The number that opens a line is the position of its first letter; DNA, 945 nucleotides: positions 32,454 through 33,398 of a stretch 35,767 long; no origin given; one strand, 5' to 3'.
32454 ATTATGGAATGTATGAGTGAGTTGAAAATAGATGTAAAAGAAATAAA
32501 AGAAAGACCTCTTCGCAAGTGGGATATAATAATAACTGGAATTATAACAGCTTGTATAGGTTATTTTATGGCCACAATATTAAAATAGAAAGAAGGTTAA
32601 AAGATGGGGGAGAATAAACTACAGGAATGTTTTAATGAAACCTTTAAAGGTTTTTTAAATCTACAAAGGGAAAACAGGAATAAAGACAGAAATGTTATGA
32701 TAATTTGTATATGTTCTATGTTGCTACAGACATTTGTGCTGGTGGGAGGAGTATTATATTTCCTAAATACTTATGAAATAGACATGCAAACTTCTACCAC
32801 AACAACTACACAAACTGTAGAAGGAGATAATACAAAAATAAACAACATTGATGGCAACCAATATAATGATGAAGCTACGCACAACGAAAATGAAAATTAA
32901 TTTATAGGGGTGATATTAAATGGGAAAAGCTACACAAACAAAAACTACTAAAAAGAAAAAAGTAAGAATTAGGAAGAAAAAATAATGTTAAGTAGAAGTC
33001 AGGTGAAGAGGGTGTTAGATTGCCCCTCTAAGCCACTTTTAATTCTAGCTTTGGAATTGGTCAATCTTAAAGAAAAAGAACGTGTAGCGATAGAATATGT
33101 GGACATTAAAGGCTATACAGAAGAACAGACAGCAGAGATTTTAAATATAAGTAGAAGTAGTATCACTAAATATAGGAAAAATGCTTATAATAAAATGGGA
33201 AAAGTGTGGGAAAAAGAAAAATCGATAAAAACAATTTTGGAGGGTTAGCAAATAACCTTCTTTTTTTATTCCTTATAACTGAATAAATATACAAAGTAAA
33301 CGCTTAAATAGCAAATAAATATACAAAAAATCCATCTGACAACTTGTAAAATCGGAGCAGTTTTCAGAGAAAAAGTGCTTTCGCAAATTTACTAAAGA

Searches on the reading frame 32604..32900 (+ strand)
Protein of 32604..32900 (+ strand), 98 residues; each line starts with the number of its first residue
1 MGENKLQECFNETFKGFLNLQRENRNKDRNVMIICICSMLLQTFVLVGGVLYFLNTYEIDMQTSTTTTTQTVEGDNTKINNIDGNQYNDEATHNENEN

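Call 76: search_protein_families(library=pfam, proteins=[window:32604-32900:+], max_evalue=0.05)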
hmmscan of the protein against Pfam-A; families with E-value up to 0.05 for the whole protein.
window:32604-32900:+ (98 aa): 1 family
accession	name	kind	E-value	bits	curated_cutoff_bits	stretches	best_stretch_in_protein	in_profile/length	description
PF14093.11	DUF4271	-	0.015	15.7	29.7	1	9-60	22-75/206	Domain of unknown function (DUF4271)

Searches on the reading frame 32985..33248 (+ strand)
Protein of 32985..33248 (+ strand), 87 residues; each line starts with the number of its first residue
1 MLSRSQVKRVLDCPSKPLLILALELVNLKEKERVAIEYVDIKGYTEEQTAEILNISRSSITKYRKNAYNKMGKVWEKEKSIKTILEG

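Call 13: search_protein_families(library=phrogs, proteins=[window:32985-33248:+], max_evalue=0.01)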
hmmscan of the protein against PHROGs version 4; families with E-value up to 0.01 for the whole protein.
window:32985-33248:+ (87 aa): 7 families
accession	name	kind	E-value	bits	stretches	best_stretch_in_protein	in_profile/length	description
phrog_36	-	transcription regulation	7e-07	30.1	1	26-84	138-196/220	transcriptional regulator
phrog_1190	-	transcription regulation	4e-05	24.5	1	25-78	109-162/167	RNA polymerase sigma factor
phrog_3512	-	transcription regulation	7.4e-05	23.9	1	22-79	60-117/130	sigma factor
phrog_5229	-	unknown function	0.0011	20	1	28-71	63-109/127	-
phrog_10300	-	transcription regulation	0.0026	18.8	1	35-75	127-167/182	transcriptional regulator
phrog_1740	-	transcription regulation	0.0084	15.6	1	26-79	167-220/567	RNA polymerase sigma factor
phrog_3855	-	DNA, RNA and nucleotide metabolism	0.0089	17.4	0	30-69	66-105/115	HTH DNA binding protein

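Call 14: search_protein_families(library=pfam, proteins=[window:32985-33248:+], max_evalue=0.01)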
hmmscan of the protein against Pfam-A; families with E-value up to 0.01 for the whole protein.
window:32985-33248:+ (87 aa): 9 families
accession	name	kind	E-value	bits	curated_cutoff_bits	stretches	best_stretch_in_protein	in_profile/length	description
PF08281.18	Sigma70_r4_2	-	1.3e-07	31.5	25.7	1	24-71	7-54/54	Sigma-70, region 4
PF04545.22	Sigma70_r4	-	1.5e-05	24.8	24.1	1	25-70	2-47/50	Sigma-70, region 4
PF00196.25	GerE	-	2.4e-05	24.3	23.5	1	41-72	15-46/57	Bacterial regulatory proteins, luxR family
PF13384.12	HTH_23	-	2.6e-05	24.3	24.6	1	30-66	4-40/50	Homeodomain-like domain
PF02796.21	HTH_7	-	2.7e-05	24.6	23.8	0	42-63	20-41/45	Helix-turn-helix domain of resolvase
PF01381.28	HTH_3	-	0.0023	18.4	23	1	42-66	8-32/55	Helix-turn-helix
PF13518.12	HTH_28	-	0.0024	18.4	25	0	35-66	5-34/52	Helix-turn-helix domain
PF02001.22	DUF134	-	0.0049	17.8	27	1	26-77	33-84/98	Protein of unknown function DUF134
PF12728.13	HTH_17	-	0.0071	17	27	0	44-66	2-24/51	Helix-turn-helix domain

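Call 39: find_homologous_proteins(query=window:32985-33248:+, max_evalue=0.00001)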
Query window:32985-33248:+ (87 aa): 6 proteins with E <= 0.00001 among 8 candidates.
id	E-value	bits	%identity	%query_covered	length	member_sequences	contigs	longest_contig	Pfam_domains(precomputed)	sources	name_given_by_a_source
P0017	2.0e-47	176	100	100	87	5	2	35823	PF00196.26,PF04545.23,PF08281.19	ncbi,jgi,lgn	-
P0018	6.4e-45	168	94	100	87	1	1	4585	PF08281.19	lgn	-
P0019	1.7e-44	166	95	100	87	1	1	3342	PF08281.19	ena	-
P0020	2.1e-35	137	83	93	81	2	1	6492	PF00196.26,PF04545.23,PF08281.19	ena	-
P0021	3.6e-24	102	60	98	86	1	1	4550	-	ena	-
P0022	2.8e-22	96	58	99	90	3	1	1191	-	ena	-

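Call 40: find_encoding_contigs(protein=P0018, flank=6000, max_places=3)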
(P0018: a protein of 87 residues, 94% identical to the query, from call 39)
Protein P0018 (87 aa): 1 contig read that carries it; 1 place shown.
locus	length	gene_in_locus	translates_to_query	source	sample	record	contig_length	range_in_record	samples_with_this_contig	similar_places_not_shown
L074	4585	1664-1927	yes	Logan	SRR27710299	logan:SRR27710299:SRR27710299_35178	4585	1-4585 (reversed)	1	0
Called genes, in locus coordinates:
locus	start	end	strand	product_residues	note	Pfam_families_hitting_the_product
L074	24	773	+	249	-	PF01520:Amidase_3, PF08239:SH3_3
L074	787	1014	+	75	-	PF04531:Phage_holin_1 (weak)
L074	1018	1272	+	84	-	-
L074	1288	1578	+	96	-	-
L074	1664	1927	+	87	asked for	PF08281:Sigma70_r4_2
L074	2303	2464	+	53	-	-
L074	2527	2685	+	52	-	-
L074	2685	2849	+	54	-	-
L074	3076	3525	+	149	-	-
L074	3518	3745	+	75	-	-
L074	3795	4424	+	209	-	-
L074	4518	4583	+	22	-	?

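Call 41: find_encoding_contigs(protein=P0019, flank=6000, max_places=3)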
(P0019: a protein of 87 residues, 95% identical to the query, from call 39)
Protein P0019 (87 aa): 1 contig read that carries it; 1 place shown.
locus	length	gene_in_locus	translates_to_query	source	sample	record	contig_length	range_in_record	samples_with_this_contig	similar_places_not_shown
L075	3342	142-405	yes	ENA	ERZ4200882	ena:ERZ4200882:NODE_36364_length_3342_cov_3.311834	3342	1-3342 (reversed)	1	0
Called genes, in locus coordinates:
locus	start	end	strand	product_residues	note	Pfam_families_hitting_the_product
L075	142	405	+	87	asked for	PF08281:Sigma70_r4_2 (weak)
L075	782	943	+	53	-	-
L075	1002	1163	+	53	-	-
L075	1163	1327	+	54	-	-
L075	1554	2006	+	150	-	-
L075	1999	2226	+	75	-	-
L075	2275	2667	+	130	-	-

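Call 42: find_encoding_contigs(protein=P0020, flank=7000, max_places=3)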
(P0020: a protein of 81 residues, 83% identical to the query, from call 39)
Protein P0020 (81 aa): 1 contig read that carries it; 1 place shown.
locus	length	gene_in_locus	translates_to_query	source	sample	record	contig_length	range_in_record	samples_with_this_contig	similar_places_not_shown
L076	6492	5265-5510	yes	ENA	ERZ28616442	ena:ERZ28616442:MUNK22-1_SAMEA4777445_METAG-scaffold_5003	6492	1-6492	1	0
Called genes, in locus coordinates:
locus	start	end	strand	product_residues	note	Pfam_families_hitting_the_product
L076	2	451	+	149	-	?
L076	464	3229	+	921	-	PF24161:CCDC39 (faint)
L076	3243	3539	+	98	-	-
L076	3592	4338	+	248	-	PF01520:Amidase_3, PF08239:SH3_3 (weak)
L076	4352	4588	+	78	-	PF04531:Phage_holin_1 (weak)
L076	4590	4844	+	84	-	-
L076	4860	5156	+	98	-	-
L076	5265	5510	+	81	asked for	PF08281:Sigma70_r4_2, PF00196:GerE (faint), PF04545:Sigma70_r4 (weak)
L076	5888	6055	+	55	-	-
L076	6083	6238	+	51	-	-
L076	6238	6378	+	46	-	-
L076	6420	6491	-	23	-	?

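Call 43: find_encoding_contigs(protein=P0021, flank=6000, max_places=3)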
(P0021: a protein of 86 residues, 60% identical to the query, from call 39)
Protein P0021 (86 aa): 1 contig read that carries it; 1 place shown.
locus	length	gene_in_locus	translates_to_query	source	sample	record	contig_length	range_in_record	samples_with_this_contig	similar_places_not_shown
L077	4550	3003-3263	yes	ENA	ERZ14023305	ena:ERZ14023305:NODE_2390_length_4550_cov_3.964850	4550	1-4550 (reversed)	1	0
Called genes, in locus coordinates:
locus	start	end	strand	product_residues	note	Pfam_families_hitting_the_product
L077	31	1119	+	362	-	PF13472:Lipase_GDSL_2 (weak)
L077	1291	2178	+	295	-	PF01510:Amidase_2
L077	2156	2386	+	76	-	PF04531:Phage_holin_1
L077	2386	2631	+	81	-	-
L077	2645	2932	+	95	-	-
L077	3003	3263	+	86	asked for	-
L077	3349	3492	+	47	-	-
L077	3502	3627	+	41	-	-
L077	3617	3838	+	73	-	-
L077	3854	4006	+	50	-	-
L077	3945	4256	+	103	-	-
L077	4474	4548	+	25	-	?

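Call 92: search_protein_families(library=ncbifam, proteins=[window:32985-33248:+], max_evalue=0.01)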
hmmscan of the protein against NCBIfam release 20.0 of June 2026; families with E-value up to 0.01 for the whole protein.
window:32985-33248:+ (87 aa): 7 families
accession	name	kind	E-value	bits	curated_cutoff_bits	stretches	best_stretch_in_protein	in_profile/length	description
TIGR02937.1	sigma70-ECF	superfamily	1.2e-06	28.3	42.9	1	25-72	115-162/165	sigma-70 family RNA polymerase sigma factor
NF007225.0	PRK09643.1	equivalog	0.0015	18.3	190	1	24-60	131-167/204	RNA polymerase sigma factor SigM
NF005644.0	PRK07408.1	subfamily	0.0033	17.1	261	1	23-77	201-255/258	RNA polymerase sigma factor SigF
TIGR02999.1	Sig-70_X6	subfamily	0.0037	17.2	126.15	1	24-67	131-174/183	ECF-type sigma factor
NF007226.0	PRK09644.1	equivalog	0.0061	16.6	199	1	22-81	104-163/166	RNA polymerase sigma factor SigM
NF004471.0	PRK05803.1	subfamily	0.0061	15.8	252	1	24-79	175-232/235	RNA polymerase sporulation sigma factor SigK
NF009188.0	PRK12536.1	subfamily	0.0083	16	250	0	25-60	136-171/190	RNA polymerase sigma factor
